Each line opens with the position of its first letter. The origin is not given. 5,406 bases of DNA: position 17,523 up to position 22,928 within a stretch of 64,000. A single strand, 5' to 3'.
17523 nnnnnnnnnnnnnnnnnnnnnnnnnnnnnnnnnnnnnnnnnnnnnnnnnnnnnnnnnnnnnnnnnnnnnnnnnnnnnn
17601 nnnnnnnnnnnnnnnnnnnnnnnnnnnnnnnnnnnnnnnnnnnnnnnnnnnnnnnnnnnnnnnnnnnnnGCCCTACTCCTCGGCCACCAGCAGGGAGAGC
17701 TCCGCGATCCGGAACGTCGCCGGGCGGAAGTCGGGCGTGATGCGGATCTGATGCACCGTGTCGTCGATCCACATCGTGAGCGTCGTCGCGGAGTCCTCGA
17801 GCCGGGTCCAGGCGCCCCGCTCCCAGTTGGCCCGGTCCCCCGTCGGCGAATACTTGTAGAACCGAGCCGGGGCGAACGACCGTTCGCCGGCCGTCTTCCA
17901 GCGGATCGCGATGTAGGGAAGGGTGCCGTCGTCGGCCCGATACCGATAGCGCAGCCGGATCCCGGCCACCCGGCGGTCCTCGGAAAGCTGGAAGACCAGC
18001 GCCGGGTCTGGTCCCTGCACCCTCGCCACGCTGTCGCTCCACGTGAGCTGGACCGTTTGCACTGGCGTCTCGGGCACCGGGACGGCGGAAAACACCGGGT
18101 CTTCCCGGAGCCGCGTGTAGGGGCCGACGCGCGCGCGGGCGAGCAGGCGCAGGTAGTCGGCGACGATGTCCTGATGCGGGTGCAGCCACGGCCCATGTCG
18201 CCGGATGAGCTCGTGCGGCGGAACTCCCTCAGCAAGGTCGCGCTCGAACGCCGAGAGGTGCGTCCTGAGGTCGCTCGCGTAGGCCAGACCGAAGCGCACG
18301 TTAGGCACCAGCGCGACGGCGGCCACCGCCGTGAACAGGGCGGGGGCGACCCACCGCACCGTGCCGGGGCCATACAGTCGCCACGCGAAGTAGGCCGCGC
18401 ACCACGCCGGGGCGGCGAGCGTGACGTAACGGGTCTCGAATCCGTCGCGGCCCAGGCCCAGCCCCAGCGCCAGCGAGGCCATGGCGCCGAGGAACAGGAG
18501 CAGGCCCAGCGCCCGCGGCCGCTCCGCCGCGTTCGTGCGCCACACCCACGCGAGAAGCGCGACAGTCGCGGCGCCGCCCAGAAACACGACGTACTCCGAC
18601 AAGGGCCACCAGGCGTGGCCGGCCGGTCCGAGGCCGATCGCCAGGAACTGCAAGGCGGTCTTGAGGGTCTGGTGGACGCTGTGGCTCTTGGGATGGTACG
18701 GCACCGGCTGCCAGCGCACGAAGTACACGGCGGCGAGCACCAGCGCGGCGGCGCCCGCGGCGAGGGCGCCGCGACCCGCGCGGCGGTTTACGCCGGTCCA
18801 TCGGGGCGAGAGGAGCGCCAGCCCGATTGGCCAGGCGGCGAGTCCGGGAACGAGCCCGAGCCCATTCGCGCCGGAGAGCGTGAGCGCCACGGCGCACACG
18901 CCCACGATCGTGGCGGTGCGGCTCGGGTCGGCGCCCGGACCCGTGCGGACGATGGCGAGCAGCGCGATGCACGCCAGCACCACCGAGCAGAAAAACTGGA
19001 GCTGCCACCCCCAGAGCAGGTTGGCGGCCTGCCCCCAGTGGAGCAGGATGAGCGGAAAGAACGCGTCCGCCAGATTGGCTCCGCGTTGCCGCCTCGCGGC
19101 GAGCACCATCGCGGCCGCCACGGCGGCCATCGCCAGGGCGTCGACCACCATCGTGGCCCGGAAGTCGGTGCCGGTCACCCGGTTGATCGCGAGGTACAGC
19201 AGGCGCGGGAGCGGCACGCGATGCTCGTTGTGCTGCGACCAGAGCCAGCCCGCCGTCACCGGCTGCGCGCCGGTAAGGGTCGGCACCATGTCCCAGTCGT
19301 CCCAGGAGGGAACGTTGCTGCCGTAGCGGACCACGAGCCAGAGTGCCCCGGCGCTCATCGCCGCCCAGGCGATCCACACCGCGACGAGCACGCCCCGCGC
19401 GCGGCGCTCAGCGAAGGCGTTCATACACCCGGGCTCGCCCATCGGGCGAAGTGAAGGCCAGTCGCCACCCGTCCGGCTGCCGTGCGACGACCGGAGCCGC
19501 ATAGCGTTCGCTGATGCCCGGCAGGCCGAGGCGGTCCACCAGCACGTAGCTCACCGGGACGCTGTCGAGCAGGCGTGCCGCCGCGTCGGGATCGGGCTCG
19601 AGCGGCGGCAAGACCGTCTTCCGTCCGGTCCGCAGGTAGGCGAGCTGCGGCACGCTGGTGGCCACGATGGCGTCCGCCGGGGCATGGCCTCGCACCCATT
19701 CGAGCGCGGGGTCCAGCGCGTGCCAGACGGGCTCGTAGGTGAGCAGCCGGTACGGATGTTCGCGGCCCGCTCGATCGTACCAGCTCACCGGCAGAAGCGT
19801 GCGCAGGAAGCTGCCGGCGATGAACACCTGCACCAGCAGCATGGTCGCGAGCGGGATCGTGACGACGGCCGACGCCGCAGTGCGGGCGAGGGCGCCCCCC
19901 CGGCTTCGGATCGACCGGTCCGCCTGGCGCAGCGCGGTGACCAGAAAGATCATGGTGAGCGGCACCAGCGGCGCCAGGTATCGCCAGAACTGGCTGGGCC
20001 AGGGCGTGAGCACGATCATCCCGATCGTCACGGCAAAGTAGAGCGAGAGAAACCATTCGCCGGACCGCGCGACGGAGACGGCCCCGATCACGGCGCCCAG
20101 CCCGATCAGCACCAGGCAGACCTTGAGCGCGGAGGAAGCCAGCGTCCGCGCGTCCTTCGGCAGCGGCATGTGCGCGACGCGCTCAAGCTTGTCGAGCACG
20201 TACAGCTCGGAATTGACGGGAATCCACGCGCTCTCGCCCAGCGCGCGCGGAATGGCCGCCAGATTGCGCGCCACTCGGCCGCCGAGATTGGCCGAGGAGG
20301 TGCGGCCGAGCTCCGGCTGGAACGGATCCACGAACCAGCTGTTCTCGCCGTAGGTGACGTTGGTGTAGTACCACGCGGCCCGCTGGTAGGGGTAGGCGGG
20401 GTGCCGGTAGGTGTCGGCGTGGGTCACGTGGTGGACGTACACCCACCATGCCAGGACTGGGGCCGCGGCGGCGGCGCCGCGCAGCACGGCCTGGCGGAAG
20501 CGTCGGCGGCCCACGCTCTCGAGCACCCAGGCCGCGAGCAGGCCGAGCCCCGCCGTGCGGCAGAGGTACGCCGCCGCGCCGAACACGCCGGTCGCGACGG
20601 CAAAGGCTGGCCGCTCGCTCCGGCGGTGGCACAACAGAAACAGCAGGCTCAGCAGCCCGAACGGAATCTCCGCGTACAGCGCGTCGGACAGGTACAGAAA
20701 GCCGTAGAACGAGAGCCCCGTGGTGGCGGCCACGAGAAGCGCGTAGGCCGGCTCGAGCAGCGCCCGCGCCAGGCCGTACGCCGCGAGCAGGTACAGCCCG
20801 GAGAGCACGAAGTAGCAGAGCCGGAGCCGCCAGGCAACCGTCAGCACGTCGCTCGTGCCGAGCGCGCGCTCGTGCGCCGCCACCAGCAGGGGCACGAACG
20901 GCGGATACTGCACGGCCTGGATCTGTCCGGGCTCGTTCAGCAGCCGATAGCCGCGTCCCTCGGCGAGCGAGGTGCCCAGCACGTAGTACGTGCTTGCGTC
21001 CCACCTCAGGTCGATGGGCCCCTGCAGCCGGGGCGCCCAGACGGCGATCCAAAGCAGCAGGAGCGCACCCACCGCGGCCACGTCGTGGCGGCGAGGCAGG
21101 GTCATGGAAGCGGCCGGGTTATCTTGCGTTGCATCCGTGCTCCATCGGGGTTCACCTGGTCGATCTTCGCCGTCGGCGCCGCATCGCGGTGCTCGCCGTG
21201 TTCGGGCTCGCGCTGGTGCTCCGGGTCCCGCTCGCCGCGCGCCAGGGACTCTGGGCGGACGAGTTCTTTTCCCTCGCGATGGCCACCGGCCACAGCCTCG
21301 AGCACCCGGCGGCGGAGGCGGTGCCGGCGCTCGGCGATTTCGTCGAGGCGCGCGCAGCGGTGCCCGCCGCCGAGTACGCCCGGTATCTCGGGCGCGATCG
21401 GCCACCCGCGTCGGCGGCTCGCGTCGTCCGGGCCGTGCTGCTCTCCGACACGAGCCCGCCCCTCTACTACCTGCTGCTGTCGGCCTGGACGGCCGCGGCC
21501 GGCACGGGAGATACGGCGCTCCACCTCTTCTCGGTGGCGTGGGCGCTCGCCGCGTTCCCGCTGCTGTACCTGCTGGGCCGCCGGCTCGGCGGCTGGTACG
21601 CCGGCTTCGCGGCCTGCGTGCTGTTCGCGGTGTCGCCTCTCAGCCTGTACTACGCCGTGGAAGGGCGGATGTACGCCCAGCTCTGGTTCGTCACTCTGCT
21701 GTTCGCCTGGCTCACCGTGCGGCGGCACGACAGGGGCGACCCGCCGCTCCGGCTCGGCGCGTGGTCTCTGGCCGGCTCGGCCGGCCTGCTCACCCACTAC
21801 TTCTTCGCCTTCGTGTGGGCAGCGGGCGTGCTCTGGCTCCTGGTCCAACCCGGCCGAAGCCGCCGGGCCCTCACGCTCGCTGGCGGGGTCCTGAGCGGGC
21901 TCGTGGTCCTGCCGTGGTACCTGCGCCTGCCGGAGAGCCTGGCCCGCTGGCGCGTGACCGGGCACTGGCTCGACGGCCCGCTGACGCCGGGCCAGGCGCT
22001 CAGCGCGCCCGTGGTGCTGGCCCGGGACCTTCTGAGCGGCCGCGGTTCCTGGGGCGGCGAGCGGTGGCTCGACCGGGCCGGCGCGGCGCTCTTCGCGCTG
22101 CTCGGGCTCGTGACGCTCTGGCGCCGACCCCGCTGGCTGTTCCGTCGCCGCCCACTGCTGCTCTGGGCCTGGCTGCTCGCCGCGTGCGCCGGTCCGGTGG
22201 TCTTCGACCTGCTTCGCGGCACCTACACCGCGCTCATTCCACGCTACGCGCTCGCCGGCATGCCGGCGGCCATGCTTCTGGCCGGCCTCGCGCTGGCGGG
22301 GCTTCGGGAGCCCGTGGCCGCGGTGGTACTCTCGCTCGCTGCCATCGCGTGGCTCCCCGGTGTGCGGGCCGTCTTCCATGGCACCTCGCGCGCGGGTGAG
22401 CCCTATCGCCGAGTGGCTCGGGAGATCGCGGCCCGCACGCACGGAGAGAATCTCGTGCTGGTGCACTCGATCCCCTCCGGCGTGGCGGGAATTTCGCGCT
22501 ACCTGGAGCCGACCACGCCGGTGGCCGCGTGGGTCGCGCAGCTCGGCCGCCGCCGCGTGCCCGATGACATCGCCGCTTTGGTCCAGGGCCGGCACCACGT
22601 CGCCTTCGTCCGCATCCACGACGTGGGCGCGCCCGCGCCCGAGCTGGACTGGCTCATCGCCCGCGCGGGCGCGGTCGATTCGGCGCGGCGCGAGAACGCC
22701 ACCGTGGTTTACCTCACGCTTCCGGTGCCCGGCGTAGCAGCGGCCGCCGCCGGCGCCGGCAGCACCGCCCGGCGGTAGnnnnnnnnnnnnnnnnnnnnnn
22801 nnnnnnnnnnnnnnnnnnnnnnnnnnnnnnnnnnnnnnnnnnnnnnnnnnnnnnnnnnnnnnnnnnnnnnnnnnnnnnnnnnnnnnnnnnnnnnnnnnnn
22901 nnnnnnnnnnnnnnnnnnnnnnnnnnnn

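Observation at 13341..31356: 18-kb envelope-glycan locus joining Wzm/Wzt export, GT2/GT4 enzymes, polyprenyl-P-sugar donor enzymes and four GT-C-like proteins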

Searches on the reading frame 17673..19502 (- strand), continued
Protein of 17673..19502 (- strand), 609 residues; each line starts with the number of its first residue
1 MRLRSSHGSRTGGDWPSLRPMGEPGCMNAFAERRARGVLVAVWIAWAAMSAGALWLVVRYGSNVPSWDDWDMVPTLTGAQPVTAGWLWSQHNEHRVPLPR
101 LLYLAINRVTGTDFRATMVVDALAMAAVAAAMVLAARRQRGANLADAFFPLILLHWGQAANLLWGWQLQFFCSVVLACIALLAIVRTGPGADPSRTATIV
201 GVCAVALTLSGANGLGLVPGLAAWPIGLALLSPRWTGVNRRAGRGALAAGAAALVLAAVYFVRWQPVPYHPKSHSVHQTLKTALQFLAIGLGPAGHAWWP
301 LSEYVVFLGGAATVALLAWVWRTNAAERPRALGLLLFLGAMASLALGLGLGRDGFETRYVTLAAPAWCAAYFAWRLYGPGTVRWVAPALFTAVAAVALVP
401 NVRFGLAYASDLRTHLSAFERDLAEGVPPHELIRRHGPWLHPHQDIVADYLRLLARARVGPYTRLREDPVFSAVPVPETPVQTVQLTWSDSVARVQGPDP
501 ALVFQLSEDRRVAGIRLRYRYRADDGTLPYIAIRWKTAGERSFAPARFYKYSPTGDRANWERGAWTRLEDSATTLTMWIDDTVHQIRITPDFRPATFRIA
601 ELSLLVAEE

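Call 70: search_protein_families(library=pfam, proteins=[L027:120-1763:+, L027:1764-3368:+, L027:4716-6359:+, L027:12788-14362:+, L027:14467-16965:-, L032:4761-6407:+, L032:12780-14402:+, L032:14427-16280:+, L032:16874-17851:+, L011:16074-17744:+], max_evalue=0.001)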
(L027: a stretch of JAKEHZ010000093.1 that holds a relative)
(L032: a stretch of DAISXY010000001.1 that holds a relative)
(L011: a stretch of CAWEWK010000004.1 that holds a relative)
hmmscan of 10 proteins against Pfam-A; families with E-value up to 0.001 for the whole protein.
L027:120-1763:+ (547 aa): 4 families
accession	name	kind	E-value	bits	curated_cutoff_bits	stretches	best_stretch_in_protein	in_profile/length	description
PF13632.12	Glyco_trans_2_3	-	1.6e-16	61.2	27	1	206-396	1-179/198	Glycosyl transferase family group 2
PF13641.12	Glyco_tranf_2_3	-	2.7e-15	57.5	27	1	116-344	3-229/230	Glycosyltransferase like family 2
PF13506.12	Glyco_transf_21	-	1.7e-07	31.3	21.7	1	203-344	30-174/174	Glycosyl transferase family 21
PF03552.20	Cellulose_synt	-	6.4e-06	25.4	24.7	1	277-395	400-517/722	Cellulose synthase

L027:1764-3368:+ (534 aa): 7 families
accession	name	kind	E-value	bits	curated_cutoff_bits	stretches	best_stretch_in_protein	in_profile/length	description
PF00535.33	Glycos_transf_2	-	2.7e-24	86.4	23.3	1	265-428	1-165/168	Glycosyl transferase family 2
PF13489.12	Methyltransf_23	-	3.6e-09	37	27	1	47-152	22-123/164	Methyltransferase domain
PF13649.12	Methyltransf_25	-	1.4e-07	32.5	27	1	51-142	1-97/97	Methyltransferase domain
PF08241.18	Methyltransf_11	-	3e-07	31.4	21.2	1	52-146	1-95/95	Methyltransferase domain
PF08242.18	Methyltransf_12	-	3.2e-07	31.4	30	1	52-144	1-98/98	Methyltransferase domain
PF01209.24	Ubie_methyltran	-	4.3e-05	23.4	20.1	1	38-149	38-154/233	ubiE/COQ5 methyltransferase family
PF13641.12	Glyco_tranf_2_3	-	0.00013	22.5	27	1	264-353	3-96/230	Glycosyltransferase like family 2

L027:4716-6359:+ (547 aa): 1 family
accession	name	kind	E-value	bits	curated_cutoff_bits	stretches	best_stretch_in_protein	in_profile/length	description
PF13231.12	PMT_2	-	2.2e-05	25.2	26.1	1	79-209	3-132/160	Dolichyl-phosphate-mannose-protein mannosyltransferase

L027:12788-14362:+ (524 aa): 0 families

L027:14467-16965:- (832 aa): 5 families
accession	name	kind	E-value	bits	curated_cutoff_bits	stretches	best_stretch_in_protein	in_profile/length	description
PF00535.33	Glycos_transf_2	-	1.6e-26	93.6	23.3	1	17-171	1-164/168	Glycosyl transferase family 2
PF10111.15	Glyco_tranf_2_2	-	5e-13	49.6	27.3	1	17-197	1-200/276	Glycosyltransferase like family 2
PF13641.12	Glyco_tranf_2_3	-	6e-11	43.2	27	1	14-205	1-203/230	Glycosyltransferase like family 2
PF13506.12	Glyco_transf_21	-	5.2e-06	26.5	21.7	1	84-215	25-157/174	Glycosyl transferase family 21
PF13231.12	PMT_2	-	0.00016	22.4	26.1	1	412-556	3-141/160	Dolichyl-phosphate-mannose-protein mannosyltransferase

L032:4761-6407:+ (548 aa): 3 families
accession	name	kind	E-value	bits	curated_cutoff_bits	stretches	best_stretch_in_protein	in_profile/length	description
PF00535.33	Glycos_transf_2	-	6.6e-30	104.7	23.3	1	289-454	1-167/168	Glycosyl transferase family 2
PF13489.12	Methyltransf_23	-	9.1e-07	29.2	27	1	76-218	21-160/164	Methyltransferase domain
PF13649.12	Methyltransf_25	-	0.0001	23.3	27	1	81-170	1-97/97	Methyltransferase domain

L032:12780-14402:+ (540 aa): 2 families
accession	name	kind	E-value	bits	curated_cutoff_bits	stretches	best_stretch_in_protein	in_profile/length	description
PF00501.34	AMP-binding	-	7.4e-66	222.9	29.9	1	16-386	5-384/384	AMP-binding enzyme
PF13193.12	AMP-binding_C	-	3.6e-05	25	24.5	1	444-517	1-76/76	AMP-binding enzyme C-terminal domain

L032:14427-16280:+ (617 aa): 1 family
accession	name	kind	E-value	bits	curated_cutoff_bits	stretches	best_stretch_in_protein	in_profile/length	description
PF00702.32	Hydrolase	-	0.00056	20.8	26.4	0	299-371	107-180/191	haloacid dehalogenase-like hydrolase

L032:16874-17851:+ (325 aa): 0 families

L011:16074-17744:+ (556 aa): 3 families
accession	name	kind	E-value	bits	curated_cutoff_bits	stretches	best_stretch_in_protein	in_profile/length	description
PF04389.22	Peptidase_M28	-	1.6e-39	136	21.3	1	303-506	1-174/193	Peptidase family M28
PF01546.33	Peptidase_M20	-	1.1e-05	25.8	24.6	1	342-394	32-84/206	Peptidase family M20/M25/M40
PF02225.27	PA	-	1.5e-05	25.4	23.9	1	141-219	3-62/95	PA domain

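Call 81: search_dna_similar(query=window:17676-19424:-, collection=plasmids, mode=protein, max_rows=20, max_evalue=0.001)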
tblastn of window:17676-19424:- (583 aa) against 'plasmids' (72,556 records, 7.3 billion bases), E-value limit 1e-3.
Records with a match: 3; places in all: 3; records where one place covers at least 80% of the query: 0.
Best place of each record, by identity: <60% 3.
By first word of the organism name: Gloeothece 1; Rhizobium 1; Rhodobacteraceae 1.
By predicted mobility (MOB-suite, as given by PLSDB): non-mobilizable 3.
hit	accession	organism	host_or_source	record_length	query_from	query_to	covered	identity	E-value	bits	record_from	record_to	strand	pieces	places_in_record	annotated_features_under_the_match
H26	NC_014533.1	Gloeothece verrucosa PCC 7822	fresh water in rice field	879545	1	441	76%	30.6%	3e-31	137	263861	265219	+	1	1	hypothetical protein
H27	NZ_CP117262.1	Rhizobium tumorigenes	Rubus sp.,pure bacterial culture,Aerial ...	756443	6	212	36%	27.4%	4e-4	51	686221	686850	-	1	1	hypothetical protein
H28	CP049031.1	Rhodobacteraceae bacterium SC52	Apostichopus japonicus,pure ...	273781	36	193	27%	28.1%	2e-5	56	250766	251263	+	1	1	hypothetical protein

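Call 92: find_encoding_contigs(protein=P0349, flank=10000, max_places=2)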
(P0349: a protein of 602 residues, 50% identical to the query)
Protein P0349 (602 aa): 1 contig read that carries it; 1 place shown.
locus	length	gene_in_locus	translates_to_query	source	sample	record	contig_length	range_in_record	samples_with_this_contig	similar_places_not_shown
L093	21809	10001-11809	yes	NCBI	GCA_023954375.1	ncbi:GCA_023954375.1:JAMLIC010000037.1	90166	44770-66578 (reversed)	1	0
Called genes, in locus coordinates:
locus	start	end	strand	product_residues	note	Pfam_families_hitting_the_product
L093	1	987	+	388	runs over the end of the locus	PF00535:Glycos_transf_2, PF26629:GT2_TM_C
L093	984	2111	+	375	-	PF13439:Glyco_transf_4, PF00534:Glycos_transf_1, PF13692:Glyco_trans_1_4, PF13524:Glyco_trans_1_2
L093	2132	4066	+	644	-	-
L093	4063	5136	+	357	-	PF01073:3Beta_HSD (weak), PF01370:Epimerase, PF02719:Polysacc_synt_2, PF04321:RmlD_sub_bind, PF16363:GDP_Man_Dehyd, PF07993:NAD_binding_4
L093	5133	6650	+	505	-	PF13489:Methyltransf_23 (weak), PF00535:Glycos_transf_2, PF13641:Glyco_tranf_2_3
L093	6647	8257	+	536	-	PF13231:PMT_2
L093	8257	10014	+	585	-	-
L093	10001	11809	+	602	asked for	-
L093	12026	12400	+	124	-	PF00076:RRM_1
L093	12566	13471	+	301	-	PF00561:Abhydrolase_1, PF12146:Hydrolase_4, PF12697:Abhydrolase_6, PF08386:Abhydrolase_4 (weak)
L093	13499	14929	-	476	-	PF04389:Peptidase_M28, PF01546:Peptidase_M20, PF07687:M20_dimer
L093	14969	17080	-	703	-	PF00069:Pkinase, PF03109:ABC1 (faint), PF07714:PK_Tyr_Ser-Thr, PF00498:FHA, PF16697:Yop-YscD_cpl, PF00498:FHA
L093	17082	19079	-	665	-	-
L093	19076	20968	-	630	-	PF01471:PG_binding_1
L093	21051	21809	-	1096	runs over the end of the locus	PF00069:Pkinase, PF07714:PK_Tyr_Ser-Thr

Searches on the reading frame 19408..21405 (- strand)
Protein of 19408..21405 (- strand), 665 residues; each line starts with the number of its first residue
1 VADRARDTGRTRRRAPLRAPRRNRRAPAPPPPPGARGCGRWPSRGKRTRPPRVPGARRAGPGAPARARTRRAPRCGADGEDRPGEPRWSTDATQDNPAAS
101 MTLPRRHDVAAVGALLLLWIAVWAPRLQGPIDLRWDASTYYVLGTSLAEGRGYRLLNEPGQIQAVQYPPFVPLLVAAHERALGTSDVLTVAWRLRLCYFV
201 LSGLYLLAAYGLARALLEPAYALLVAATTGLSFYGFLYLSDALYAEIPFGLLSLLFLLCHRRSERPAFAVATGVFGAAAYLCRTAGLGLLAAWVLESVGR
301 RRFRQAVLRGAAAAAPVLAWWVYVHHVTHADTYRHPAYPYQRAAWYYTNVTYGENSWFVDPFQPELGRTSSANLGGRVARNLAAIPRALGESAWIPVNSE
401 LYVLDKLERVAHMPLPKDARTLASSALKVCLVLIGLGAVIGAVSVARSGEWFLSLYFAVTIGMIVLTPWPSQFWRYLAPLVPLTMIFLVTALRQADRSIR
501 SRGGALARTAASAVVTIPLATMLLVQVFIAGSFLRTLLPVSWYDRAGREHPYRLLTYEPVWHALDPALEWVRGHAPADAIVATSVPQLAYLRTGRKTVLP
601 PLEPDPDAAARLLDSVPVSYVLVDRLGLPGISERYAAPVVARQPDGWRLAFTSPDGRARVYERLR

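Call 5: search_protein_families(library=pfam, proteins=[window:19408-21405:-], max_evalue=0.01)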
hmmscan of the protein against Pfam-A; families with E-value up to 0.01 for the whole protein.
window:19408-21405:- (665 aa): 1 family
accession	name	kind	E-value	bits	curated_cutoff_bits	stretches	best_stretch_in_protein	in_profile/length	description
PF07254.17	Cpta_toxin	-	0.0075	16.8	27.3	1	445-510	9-72/133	Membrane-bound toxin component of toxin-antitoxin system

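Call 7: search_protein_families(library=ncbifam, proteins=[window:19408-21405:-], max_evalue=0.01)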
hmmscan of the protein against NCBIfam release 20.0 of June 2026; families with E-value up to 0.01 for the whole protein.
window:19408-21405:- (665 aa): 1 family
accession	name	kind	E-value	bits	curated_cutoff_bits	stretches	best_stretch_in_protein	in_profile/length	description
NF046093.1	AZOBR_p60025_fam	subfamily_domain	0.00026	20.3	150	1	170-318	96-232/232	AZOBR_p60025 family cell surface glycopolymer formation protein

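Call 23: search_protein_families(library=pfam, proteins=[window:19408-21105:-], max_evalue=1)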
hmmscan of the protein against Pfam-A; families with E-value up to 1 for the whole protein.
window:19408-21105:- (565 aa): 2 families
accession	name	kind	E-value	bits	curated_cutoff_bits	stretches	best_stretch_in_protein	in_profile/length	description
PF07254.17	Cpta_toxin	-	0.0066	17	27.3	1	344-410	8-72/133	Membrane-bound toxin component of toxin-antitoxin system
PF13829.11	DUF4191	-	0.17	11.7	30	0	141-183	52-93/219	Domain of unknown function (DUF4191)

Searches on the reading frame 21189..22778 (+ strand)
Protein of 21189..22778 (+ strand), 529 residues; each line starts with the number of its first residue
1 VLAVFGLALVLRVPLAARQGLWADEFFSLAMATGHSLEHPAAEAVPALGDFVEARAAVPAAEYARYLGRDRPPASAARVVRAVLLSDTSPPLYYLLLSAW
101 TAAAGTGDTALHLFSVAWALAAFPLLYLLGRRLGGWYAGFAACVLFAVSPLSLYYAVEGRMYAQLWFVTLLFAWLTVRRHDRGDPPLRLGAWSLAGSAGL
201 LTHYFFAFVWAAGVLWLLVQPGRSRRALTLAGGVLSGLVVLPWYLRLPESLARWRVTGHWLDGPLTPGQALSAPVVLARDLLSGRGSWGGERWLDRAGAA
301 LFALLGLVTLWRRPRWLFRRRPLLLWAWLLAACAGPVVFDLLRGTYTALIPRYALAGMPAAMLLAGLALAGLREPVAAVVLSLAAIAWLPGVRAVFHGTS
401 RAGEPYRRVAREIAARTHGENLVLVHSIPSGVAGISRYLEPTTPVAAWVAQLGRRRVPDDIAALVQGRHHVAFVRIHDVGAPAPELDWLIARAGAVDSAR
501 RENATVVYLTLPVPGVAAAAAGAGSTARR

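Call 23: search_protein_families(library=pfam, proteins=[window:21189-22778:+], max_evalue=1)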
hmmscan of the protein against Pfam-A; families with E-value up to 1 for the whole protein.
window:21189-22778:+ (529 aa): 2 families
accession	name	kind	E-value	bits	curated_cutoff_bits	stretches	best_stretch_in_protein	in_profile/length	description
PF13231.12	PMT_2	-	1.7e-09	38.5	26.1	1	89-243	2-157/160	Dolichyl-phosphate-mannose-protein mannosyltransferase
PF11028.14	TMEM260-like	-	0.019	15.2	24.2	1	134-185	84-135/179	Protein O-mannosyl-transferase TMEM260-like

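Call 73: search_protein_families(library=ncbifam, proteins=[window:21189-22778:+], max_evalue=0.00001)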
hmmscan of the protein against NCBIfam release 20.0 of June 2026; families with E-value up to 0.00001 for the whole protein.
window:21189-22778:+ (529 aa): 0 families
